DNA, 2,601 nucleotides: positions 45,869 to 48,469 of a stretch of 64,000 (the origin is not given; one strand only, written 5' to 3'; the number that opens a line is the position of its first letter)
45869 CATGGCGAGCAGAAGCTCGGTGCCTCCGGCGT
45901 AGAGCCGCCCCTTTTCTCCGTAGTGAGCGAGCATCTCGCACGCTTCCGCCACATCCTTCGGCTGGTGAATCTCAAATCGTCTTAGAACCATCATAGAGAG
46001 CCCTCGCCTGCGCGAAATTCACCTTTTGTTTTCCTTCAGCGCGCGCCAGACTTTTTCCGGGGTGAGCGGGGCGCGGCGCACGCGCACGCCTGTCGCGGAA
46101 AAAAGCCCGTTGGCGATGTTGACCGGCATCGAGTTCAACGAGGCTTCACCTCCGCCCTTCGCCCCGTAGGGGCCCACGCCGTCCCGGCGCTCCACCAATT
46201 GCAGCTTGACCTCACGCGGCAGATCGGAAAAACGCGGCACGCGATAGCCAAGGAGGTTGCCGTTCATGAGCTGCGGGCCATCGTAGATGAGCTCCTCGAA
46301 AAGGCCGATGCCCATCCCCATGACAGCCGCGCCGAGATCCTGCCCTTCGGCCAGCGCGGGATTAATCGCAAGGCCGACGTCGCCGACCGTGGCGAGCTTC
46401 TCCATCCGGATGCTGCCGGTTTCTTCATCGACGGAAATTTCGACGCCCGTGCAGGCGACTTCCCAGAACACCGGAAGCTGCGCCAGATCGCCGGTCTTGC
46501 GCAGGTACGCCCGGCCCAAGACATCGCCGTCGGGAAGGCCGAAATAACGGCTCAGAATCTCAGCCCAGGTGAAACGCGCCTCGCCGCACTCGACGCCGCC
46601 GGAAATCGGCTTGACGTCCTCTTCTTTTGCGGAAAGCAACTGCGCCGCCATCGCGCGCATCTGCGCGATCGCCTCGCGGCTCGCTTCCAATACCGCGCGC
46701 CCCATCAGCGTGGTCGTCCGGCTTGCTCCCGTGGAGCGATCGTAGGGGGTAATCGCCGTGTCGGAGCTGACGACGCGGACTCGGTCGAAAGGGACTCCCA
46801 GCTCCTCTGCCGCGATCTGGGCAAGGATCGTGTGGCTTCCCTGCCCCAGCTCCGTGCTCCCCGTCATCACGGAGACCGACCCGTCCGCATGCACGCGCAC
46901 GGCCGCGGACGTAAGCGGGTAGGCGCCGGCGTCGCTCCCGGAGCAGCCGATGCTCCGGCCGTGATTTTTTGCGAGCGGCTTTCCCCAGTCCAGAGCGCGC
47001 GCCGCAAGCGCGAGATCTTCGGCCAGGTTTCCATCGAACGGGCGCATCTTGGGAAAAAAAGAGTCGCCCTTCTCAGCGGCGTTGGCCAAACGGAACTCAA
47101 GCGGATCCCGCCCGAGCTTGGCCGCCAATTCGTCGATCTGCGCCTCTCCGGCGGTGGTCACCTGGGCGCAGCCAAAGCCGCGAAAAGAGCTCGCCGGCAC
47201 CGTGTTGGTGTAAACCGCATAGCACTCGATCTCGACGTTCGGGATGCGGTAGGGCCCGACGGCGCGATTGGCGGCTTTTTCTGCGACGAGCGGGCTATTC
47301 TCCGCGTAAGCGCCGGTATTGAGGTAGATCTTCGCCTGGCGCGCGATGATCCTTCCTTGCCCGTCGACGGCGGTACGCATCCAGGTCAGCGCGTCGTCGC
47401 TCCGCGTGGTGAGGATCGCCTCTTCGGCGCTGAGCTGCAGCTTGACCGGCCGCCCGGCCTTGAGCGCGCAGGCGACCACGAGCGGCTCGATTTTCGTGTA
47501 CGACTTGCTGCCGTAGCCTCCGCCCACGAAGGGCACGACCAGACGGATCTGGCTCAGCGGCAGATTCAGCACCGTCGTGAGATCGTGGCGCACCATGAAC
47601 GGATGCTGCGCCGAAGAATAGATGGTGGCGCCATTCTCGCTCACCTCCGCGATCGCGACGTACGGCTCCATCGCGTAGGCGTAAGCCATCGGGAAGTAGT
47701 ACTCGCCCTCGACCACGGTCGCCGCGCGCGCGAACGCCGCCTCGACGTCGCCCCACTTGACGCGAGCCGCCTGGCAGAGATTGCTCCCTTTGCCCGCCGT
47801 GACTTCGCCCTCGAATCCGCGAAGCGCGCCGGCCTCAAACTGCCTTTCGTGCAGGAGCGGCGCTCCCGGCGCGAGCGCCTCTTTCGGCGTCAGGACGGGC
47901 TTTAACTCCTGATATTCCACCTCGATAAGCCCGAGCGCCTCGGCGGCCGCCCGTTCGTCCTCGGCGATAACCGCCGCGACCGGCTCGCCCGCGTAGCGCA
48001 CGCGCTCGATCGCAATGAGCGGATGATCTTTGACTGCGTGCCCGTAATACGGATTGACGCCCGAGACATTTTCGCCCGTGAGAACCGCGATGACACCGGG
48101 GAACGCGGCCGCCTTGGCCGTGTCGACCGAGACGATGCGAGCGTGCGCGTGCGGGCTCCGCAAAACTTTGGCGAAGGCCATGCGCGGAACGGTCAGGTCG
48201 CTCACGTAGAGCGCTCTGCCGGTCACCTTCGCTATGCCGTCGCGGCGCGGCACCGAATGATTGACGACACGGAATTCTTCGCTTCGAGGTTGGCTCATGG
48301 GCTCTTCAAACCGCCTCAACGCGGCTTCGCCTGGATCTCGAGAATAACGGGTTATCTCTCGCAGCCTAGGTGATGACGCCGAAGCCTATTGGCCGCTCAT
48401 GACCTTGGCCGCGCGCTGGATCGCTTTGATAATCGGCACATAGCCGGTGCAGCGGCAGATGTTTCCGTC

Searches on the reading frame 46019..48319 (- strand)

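Call 75: search_protein_families(library=pfam, proteins=[window:46019-48319:-], max_evalue=0.00001)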
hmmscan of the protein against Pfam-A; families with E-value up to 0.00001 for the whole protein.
window:46019-48319:- (766 aa): 3 families
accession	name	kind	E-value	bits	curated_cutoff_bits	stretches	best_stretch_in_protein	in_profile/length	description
PF02738.23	MoCoBD_1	-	2.7e-70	236.7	27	1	179-414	7-244/244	Molybdopterin cofactor-binding domain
PF20256.3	MoCoBD_2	-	4.6e-63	213.8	27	1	463-701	35-283/283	Molybdopterin cofactor-binding domain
PF01315.27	Ald_Xan_dh_C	-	1.5e-31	109.4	31.3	1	33-140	1-110/110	Aldehyde oxidase and xanthine dehydrogenase, a/b hammerhead domain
